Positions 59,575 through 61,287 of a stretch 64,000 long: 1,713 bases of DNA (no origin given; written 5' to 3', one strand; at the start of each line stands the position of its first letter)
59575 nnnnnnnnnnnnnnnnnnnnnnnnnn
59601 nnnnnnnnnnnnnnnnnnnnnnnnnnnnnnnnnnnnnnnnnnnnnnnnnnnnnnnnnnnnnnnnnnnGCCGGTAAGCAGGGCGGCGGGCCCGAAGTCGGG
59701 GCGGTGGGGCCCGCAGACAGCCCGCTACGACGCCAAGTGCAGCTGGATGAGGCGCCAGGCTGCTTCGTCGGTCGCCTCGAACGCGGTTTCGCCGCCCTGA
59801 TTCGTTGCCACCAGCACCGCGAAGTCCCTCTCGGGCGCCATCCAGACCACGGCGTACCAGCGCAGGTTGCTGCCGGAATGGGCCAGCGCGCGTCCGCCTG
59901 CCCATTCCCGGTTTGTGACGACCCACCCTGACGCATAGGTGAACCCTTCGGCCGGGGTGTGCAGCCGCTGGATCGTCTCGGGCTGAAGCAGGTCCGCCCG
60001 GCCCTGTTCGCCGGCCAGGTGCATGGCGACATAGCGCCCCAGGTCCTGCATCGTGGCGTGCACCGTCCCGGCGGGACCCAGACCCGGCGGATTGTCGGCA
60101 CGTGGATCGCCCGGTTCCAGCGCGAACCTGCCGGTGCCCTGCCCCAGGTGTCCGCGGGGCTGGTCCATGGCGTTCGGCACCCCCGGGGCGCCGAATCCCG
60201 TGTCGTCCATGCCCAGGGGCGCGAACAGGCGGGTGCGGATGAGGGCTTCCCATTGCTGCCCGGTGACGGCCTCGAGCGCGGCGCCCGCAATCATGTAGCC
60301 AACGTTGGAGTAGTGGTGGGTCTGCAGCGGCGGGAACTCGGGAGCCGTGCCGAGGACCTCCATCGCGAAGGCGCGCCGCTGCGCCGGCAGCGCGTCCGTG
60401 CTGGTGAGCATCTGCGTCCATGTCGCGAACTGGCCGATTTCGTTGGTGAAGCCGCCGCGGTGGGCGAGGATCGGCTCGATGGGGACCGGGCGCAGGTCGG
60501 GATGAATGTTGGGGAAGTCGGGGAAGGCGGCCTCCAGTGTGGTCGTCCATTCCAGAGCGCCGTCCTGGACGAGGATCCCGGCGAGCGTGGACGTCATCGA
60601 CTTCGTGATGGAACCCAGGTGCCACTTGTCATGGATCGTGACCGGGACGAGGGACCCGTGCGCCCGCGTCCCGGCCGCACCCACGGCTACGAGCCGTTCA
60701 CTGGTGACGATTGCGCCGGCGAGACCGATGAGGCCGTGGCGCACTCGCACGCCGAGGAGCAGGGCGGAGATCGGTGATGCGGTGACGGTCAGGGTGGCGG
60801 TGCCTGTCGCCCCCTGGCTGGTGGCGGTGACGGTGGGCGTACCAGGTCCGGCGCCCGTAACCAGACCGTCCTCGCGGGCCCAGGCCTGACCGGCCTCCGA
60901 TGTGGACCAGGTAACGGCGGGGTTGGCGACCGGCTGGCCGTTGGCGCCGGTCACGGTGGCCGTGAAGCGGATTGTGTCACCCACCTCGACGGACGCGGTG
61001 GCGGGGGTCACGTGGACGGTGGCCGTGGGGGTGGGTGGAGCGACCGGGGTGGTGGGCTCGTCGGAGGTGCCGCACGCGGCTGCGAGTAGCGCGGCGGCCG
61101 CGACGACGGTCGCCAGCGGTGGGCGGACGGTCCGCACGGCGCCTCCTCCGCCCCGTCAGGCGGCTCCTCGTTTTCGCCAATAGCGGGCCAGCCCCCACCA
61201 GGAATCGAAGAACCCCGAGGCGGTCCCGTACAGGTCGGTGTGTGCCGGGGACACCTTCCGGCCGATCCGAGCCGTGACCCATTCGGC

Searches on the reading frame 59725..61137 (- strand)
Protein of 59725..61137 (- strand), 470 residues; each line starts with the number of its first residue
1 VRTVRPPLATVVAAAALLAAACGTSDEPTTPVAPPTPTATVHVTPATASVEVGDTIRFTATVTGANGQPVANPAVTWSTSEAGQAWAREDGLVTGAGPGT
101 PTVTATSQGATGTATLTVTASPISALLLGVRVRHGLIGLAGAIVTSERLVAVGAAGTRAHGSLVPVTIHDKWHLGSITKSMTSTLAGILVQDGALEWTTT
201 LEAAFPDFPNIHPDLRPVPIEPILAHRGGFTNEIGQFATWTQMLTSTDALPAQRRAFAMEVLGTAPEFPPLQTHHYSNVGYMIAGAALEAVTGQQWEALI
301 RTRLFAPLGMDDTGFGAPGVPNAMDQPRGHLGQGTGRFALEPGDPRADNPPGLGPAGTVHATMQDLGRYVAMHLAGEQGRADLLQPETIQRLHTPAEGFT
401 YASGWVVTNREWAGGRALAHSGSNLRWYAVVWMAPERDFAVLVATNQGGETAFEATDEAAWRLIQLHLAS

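Call 31: search_protein_families(library=pfam, proteins=[window:59725-61137:-], max_evalue=0.001)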
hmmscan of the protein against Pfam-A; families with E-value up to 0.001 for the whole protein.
window:59725-61137:- (470 aa): 3 families
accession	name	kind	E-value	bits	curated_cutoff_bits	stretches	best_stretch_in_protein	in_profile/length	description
PF00144.29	Beta-lactamase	-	1.9e-42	146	27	1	133-463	11-326/329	Beta-lactamase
PF02368.24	Big_2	-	2.2e-07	31.2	22.8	1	39-118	3-79/79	Bacterial Ig-like domain (group 2)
PF02369.22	Big_1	-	6.8e-05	23.3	34.9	1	40-120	3-80/93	Bacterial Ig-like domain (group 1)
